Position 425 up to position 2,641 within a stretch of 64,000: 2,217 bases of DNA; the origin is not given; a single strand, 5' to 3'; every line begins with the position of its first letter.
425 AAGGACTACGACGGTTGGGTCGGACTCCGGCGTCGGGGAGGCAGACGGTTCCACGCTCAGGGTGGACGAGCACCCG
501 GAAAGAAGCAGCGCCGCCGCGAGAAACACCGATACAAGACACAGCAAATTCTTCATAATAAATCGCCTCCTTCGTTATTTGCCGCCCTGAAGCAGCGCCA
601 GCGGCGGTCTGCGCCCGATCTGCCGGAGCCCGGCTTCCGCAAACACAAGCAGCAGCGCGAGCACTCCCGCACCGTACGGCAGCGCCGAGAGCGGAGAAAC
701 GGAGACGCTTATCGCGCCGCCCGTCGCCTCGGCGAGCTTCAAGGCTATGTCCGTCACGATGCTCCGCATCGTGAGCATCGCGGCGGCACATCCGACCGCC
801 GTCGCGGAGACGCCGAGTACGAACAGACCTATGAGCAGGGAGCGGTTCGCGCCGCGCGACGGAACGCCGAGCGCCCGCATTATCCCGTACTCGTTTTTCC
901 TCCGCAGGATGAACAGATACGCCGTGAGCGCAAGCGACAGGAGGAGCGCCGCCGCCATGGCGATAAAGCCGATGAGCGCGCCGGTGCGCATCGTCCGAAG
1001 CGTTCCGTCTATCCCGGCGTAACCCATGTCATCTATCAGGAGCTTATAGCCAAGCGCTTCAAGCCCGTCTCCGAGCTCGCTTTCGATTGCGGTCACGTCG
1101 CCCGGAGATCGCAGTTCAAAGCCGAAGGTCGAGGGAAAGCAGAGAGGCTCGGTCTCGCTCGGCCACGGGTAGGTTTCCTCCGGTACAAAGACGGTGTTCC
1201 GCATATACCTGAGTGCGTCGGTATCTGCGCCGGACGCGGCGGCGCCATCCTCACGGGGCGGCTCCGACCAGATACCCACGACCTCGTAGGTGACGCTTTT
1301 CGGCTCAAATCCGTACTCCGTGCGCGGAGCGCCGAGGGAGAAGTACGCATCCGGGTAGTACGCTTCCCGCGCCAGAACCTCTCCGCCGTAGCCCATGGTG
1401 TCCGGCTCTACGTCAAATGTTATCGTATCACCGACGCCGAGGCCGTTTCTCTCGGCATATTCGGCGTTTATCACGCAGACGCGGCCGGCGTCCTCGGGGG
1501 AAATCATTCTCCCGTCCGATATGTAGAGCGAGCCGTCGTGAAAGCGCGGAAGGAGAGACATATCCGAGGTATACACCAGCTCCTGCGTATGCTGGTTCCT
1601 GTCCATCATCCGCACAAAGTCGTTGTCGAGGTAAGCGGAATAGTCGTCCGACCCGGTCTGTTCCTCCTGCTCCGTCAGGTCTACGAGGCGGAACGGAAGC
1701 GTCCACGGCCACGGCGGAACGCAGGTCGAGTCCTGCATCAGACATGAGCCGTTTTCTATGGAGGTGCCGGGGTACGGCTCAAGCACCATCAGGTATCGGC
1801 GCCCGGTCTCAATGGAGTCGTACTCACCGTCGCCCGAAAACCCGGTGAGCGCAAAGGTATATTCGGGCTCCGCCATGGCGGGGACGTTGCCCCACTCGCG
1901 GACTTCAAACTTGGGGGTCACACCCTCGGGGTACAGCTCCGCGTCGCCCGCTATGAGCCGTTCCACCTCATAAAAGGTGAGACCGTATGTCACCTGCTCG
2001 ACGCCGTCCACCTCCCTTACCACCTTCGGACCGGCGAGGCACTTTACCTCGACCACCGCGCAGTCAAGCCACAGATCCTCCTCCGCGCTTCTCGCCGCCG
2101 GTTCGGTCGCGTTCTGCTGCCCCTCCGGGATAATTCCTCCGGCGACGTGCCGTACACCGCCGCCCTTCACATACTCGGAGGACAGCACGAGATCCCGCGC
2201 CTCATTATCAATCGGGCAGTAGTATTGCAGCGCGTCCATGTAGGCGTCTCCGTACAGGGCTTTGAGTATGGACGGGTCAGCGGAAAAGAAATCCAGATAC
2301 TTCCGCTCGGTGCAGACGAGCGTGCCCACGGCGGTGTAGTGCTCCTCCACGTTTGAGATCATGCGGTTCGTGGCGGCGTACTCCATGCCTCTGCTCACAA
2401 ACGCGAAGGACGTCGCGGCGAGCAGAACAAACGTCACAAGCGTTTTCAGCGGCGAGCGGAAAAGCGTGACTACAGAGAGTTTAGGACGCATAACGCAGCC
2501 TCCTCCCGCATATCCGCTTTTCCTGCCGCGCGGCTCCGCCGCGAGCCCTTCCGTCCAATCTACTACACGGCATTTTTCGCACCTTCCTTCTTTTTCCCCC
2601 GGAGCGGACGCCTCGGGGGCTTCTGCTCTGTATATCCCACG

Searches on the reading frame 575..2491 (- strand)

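Call 80: search_protein_families(library=pfam, proteins=[window:575-2491:-])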
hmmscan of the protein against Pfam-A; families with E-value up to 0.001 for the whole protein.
window:575-2491:- (638 aa): 2 families
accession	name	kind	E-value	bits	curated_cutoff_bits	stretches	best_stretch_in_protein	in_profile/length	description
PF02687.27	FtsX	-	2.4e-07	31.3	25.5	1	509-625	4-115/120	FtsX-like permease C-terminal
PF12704.14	MacB_PCD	-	1.2e-05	26.1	27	1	319-473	100-204/207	MacB-like periplasmic core domain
